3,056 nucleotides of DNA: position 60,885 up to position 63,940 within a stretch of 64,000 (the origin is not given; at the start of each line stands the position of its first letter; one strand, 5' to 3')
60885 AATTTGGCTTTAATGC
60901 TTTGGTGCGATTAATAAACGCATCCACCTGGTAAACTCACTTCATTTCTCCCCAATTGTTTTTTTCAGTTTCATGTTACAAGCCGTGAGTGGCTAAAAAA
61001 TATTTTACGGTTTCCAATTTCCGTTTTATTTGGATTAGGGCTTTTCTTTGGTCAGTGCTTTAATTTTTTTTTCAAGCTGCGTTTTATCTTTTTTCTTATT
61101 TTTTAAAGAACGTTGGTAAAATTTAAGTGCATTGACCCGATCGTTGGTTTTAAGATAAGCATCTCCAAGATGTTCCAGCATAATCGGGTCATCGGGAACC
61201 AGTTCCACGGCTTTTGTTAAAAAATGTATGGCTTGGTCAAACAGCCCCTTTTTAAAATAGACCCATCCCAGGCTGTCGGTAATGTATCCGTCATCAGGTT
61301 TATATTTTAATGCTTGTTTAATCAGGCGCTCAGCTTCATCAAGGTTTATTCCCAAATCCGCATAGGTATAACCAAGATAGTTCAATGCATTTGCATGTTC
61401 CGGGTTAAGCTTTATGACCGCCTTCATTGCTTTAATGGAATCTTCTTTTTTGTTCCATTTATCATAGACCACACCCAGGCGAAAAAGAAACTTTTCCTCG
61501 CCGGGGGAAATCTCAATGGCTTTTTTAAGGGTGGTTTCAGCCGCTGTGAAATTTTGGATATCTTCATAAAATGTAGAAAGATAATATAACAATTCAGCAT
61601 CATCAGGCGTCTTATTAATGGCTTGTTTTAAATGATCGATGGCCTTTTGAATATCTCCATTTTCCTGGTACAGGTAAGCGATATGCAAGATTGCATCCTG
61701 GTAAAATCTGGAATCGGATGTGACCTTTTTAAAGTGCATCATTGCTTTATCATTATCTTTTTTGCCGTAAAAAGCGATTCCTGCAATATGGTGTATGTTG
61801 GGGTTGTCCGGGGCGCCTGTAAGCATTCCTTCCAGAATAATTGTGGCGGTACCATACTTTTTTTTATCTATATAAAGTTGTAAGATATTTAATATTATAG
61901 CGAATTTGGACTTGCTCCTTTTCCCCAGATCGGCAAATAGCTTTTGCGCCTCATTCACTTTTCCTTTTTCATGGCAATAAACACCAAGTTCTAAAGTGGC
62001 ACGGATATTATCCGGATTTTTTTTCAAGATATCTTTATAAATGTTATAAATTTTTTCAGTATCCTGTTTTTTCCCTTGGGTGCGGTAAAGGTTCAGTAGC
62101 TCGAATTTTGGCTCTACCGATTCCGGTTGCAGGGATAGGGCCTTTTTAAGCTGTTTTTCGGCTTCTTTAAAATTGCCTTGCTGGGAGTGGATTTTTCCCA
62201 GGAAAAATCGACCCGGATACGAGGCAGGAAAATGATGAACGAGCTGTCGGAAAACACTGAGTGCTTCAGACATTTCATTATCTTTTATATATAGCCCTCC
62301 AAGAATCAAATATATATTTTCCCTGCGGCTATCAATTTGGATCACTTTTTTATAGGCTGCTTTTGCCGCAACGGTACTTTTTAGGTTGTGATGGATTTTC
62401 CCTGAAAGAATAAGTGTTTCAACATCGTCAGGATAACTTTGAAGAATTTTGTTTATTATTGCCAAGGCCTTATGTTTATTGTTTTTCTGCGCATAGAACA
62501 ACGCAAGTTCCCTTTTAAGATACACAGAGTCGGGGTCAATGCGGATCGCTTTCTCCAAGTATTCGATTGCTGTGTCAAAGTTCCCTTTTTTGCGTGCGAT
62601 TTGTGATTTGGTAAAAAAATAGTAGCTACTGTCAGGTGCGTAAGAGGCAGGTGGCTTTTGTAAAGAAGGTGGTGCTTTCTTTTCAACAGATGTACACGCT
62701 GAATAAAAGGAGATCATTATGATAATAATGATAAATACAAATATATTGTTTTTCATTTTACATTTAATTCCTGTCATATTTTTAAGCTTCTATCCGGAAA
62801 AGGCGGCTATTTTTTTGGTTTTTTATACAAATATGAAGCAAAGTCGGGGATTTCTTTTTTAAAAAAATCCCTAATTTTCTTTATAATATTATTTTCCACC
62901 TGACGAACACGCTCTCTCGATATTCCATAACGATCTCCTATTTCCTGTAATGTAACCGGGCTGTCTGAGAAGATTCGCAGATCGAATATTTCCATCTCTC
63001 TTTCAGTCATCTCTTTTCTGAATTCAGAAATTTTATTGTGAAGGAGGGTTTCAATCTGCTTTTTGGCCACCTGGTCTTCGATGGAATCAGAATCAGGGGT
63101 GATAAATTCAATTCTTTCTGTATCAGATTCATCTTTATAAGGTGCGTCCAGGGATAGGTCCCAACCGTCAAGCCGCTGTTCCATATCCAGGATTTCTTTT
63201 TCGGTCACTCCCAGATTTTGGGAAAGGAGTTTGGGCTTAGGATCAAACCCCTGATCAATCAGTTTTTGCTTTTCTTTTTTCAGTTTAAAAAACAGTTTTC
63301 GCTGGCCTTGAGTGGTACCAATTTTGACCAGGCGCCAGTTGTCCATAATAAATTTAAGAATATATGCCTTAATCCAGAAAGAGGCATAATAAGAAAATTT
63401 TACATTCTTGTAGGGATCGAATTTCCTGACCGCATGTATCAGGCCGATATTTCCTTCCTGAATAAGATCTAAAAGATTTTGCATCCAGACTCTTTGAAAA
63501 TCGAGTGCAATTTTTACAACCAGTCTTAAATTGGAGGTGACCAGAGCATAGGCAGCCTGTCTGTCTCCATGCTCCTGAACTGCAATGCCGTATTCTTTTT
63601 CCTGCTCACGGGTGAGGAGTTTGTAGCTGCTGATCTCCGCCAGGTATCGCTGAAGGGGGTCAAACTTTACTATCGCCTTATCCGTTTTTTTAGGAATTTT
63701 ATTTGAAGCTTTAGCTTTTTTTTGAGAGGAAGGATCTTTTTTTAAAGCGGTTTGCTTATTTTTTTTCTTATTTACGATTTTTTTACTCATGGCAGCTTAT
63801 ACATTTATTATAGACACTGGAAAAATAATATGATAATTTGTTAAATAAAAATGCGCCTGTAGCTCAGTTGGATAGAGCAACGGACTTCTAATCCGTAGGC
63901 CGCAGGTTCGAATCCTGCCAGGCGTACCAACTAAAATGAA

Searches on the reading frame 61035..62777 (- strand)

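Call 89: search_protein_families(library=pfam, proteins=[window:61035-62777:-], max_evalue=0.001)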
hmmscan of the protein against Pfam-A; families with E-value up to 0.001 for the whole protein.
window:61035-62777:- (580 aa): 47 families (the best 25 are shown)
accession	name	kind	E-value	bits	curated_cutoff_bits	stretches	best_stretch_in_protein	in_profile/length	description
PF07719.23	TPR_2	-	5.8e-53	173.1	27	3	53-83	3-33/34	Tetratricopeptide repeat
PF14559.12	TPR_19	-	1.2e-52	176.5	25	5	63-118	3-58/68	Tetratricopeptide repeat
PF13181.12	TPR_8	-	4.4e-49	160.9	25.7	2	54-83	4-33/34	Tetratricopeptide repeat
PF13432.12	TPR_16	-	1.4e-42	144.1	32.7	5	57-118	3-64/65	Tetratricopeptide repeat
PF13428.12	TPR_14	-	1.8e-42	139.8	23.5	1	362-400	3-41/44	Tetratricopeptide repeat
PF00515.34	TPR_1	-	2.1e-41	138.5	27.8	3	60-83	10-33/34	Tetratricopeptide repeat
PF13414.12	TPR_11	-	7.2e-36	122.1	26.8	3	506-544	3-41/42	TPR repeat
PF23914.1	TPR_CcmH_CycH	-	1.3e-33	116.5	42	3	165-285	28-148/158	Cytochrome c-type biogenesis protein H TPR domain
PF13431.12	TPR_17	-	1.7e-33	112.5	24.4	0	452-483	3-33/34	Tetratricopeptide repeat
PF13174.12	TPR_6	-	4.9e-32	108.8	26.3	0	361-392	1-32/33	Tetratricopeptide repeat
PF13424.12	TPR_12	-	1e-29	102.9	30.1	2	503-562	9-76/77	Tetratricopeptide repeat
PF13176.12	TPR_7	-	1.9e-27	93.4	27.9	0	534-565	2-32/36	Tetratricopeptide repeat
PF12895.13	ANAPC3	-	4.2e-23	81.9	27.2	2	341-420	4-82/82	Anaphase-promoting complex, cyclosome, subunit 3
PF13371.12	TPR_9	-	2.1e-21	76.2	35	1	59-118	3-62/73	Tetratricopeptide repeat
PF13429.12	TPR_15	-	8.9e-21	75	26.2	2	47-103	142-198/280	Tetratricopeptide repeat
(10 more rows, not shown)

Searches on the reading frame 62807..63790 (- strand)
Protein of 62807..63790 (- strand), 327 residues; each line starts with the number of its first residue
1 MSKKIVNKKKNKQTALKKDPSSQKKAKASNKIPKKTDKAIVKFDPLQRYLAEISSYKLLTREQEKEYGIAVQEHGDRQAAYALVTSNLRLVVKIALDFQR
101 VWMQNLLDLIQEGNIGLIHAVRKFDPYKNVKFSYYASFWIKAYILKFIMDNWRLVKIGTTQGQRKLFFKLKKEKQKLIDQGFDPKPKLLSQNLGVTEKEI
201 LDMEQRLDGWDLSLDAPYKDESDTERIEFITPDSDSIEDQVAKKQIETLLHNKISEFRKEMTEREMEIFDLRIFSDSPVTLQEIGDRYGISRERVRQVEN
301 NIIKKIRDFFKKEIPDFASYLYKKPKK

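Call 89: search_protein_families(library=pfam, proteins=[window:62807-63790:-], max_evalue=0.001)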
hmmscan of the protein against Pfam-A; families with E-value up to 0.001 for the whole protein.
window:62807-63790:- (327 aa): 3 families
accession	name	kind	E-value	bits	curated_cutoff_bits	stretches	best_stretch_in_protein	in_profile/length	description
PF04542.20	Sigma70_r2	-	2.9e-14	53.1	24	1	83-153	1-70/71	Sigma-70 region 2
PF04545.22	Sigma70_r4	-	5.1e-13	48.7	24.1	1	260-307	4-49/50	Sigma-70, region 4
PF00140.25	Sigma70_r1_2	-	3.8e-09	36.8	22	1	44-74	1-31/34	Sigma-70 factor, region 1.2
